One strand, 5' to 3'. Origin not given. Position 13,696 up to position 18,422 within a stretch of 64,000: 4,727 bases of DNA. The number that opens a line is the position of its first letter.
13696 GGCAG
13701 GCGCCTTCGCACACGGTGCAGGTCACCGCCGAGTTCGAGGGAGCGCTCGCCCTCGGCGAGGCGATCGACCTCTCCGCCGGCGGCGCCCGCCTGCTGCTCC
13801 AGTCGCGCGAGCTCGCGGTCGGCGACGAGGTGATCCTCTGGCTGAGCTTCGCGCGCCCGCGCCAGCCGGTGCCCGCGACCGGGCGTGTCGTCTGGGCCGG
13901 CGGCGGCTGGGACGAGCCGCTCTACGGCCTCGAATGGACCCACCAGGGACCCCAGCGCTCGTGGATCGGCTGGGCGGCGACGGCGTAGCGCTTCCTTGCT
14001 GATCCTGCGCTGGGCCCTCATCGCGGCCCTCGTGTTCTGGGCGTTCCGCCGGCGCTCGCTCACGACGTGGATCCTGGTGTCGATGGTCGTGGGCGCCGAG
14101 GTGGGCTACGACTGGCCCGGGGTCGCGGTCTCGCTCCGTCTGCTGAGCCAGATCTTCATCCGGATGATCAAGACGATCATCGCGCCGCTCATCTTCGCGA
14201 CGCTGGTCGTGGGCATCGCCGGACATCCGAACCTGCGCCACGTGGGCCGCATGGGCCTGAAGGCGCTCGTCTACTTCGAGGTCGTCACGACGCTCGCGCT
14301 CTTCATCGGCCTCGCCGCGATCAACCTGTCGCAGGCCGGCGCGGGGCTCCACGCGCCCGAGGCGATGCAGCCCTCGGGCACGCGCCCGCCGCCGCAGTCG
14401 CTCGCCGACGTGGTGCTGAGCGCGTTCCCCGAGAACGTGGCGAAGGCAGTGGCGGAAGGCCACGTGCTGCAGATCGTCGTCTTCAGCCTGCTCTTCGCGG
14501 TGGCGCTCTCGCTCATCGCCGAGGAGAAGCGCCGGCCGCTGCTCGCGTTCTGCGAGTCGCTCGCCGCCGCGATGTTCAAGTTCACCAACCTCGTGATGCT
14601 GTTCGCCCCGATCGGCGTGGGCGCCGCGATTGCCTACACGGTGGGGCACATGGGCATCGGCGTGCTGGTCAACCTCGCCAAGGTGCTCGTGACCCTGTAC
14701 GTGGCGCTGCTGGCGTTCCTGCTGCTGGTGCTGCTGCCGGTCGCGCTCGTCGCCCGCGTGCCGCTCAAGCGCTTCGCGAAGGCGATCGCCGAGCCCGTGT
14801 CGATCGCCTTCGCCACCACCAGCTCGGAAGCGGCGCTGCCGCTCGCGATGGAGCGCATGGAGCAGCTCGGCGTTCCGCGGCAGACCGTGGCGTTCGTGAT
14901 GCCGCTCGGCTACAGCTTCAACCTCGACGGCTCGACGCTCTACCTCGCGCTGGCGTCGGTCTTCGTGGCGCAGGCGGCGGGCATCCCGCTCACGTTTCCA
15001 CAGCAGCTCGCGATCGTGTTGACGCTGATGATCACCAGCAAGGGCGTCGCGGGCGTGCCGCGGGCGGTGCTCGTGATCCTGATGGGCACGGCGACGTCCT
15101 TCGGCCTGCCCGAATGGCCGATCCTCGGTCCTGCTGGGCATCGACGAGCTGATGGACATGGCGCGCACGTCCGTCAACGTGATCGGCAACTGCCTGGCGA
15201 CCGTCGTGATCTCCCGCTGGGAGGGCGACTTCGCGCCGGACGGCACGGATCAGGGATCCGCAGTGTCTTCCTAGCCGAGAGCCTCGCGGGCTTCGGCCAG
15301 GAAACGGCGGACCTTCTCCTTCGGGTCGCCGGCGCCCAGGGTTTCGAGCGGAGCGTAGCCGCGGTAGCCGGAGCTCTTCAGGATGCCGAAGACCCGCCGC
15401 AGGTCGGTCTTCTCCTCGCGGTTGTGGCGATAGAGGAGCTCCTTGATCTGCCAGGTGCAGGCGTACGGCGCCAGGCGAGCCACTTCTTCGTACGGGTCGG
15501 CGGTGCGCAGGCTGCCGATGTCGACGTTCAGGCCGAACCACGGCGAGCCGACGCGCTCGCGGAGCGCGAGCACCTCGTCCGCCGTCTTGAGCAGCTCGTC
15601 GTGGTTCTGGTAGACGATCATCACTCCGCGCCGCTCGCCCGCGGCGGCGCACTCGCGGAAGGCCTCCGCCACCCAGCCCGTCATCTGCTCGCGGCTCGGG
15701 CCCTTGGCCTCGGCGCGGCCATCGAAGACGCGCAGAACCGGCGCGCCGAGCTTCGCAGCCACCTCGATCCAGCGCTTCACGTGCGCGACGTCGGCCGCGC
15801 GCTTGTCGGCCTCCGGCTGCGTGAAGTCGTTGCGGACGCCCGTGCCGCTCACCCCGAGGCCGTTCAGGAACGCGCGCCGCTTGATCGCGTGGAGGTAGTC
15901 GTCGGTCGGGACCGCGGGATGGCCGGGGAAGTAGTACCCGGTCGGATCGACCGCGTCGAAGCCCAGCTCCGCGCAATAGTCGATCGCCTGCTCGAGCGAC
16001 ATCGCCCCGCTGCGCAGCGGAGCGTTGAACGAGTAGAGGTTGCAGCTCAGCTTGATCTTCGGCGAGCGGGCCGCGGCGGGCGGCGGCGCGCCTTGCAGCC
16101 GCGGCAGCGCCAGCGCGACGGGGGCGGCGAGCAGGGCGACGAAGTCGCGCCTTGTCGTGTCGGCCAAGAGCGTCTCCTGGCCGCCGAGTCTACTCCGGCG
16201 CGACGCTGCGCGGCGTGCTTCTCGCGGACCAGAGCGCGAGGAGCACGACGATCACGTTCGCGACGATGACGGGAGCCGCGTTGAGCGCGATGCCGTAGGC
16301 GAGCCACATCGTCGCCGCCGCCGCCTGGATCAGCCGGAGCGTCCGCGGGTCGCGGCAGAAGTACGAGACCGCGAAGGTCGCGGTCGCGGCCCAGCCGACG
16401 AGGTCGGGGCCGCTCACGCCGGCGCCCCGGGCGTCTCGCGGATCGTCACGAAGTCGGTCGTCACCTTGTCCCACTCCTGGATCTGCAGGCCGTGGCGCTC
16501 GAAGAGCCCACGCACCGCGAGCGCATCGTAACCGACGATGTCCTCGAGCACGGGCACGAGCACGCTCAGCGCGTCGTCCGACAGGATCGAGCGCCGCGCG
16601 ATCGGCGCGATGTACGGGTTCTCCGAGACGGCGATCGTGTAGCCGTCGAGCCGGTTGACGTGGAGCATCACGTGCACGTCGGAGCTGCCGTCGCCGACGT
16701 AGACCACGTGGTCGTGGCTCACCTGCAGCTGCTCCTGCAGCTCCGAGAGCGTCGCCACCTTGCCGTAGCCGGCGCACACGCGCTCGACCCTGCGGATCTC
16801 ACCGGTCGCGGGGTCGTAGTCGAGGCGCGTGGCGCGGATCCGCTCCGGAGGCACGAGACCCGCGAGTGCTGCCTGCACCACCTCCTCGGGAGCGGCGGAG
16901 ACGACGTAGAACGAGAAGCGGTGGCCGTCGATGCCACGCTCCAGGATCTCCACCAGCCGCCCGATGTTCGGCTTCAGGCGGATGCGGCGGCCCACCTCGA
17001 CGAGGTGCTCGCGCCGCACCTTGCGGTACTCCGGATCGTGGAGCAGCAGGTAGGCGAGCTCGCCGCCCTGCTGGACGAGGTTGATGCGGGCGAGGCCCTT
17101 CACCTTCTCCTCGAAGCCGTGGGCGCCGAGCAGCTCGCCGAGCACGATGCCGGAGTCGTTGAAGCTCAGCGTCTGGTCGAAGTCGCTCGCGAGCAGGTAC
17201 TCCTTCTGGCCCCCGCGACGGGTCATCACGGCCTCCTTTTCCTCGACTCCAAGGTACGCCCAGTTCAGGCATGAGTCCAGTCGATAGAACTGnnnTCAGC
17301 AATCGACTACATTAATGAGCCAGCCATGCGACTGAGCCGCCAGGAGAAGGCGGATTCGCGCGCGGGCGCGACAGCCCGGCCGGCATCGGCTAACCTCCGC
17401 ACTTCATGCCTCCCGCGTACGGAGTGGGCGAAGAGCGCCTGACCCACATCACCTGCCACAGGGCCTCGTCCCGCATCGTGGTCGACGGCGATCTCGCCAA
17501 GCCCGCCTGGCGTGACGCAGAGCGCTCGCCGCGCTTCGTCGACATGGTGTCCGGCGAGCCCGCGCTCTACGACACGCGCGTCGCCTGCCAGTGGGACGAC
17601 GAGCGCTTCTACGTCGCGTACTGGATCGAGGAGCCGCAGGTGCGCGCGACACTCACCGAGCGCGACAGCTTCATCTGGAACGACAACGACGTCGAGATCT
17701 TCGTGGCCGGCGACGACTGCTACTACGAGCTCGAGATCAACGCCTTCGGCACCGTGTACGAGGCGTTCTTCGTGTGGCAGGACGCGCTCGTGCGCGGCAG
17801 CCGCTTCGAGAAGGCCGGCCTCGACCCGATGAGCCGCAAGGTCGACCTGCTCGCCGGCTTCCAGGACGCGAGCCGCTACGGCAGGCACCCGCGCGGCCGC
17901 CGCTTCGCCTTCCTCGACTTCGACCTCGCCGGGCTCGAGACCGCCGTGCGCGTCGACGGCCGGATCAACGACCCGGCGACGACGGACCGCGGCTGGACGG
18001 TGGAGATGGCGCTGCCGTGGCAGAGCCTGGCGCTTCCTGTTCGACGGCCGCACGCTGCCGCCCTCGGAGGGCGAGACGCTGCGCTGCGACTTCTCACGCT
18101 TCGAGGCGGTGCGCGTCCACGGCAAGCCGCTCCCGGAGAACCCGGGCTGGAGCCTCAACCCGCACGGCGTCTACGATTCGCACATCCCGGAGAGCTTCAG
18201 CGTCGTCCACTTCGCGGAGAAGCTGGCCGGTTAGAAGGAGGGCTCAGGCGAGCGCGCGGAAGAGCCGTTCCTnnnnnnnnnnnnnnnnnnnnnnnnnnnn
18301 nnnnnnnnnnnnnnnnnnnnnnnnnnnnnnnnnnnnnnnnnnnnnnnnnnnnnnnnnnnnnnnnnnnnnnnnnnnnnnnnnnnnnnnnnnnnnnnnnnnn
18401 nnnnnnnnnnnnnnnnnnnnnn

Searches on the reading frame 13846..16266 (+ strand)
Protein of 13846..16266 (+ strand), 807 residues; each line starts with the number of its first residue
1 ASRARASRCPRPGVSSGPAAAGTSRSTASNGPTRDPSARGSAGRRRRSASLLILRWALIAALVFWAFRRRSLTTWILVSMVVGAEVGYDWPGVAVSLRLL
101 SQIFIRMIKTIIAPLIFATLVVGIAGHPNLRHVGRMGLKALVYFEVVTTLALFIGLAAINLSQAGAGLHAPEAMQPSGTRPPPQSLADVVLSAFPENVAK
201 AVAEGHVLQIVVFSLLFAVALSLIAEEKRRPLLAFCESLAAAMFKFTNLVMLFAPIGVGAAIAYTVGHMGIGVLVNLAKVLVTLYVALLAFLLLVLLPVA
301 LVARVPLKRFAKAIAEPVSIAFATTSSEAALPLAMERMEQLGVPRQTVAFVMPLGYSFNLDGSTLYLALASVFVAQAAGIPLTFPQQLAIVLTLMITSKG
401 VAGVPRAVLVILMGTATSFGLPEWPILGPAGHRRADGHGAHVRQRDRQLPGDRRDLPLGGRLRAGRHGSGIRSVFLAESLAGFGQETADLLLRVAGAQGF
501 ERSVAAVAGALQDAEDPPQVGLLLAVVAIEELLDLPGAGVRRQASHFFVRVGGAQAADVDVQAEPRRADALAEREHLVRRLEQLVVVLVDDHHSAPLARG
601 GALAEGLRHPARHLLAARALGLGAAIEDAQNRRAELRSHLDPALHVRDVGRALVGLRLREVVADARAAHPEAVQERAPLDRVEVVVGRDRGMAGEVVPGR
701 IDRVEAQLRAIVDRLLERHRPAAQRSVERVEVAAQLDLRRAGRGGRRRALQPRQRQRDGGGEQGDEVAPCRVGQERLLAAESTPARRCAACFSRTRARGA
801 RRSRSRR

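Call 28: search_protein_families(library=pfam, proteins=[window:13846-16266:+], max_evalue=0.001)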
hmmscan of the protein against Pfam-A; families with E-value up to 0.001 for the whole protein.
window:13846-16266:+ (807 aa): 1 family
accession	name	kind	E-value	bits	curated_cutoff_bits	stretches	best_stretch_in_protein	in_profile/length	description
PF00375.23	SDF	-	1.1e-98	331.2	27.9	1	72-423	1-352/387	Sodium:dicarboxylate symporter family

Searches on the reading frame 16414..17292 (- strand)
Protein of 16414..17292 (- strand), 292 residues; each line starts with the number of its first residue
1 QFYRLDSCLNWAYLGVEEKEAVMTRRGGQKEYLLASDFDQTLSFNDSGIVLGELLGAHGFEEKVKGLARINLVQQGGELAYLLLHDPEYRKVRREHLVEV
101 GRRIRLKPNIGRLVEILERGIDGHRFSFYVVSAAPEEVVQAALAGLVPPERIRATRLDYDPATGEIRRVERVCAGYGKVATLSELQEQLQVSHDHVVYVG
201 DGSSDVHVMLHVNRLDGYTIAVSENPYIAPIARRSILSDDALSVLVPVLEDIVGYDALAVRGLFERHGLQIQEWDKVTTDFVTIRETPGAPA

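Call 28: search_protein_families(library=pfam, proteins=[window:16414-17292:-], max_evalue=0.001)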
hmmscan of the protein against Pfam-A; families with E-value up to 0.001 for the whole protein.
window:16414-17292:- (292 aa): 2 families
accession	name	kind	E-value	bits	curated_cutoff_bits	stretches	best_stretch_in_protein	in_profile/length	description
PF12710.13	HAD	-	3.4e-14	54.1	27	1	36-209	3-188/189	haloacid dehalogenase-like hydrolase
PF06888.18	Put_Phosphatase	-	6.7e-05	22.9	27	0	181-216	154-192/234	Putative Phosphatase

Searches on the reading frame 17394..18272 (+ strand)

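Call 28: search_protein_families(library=pfam, proteins=[window:17394-18272:+], max_evalue=0.001)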
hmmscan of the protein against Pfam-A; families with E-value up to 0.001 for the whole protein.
window:17394-18272:+ (293 aa): 2 families
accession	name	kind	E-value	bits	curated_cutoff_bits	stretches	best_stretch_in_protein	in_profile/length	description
PF16011.10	CBM9_2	-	9.1e-08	32.5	25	1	67-122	37-94/199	Carbohydrate-binding family 9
PF06452.16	CBM9_1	-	1.8e-06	28.4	23.4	1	30-107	1-75/185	Carbohydrate family 9 binding domain-like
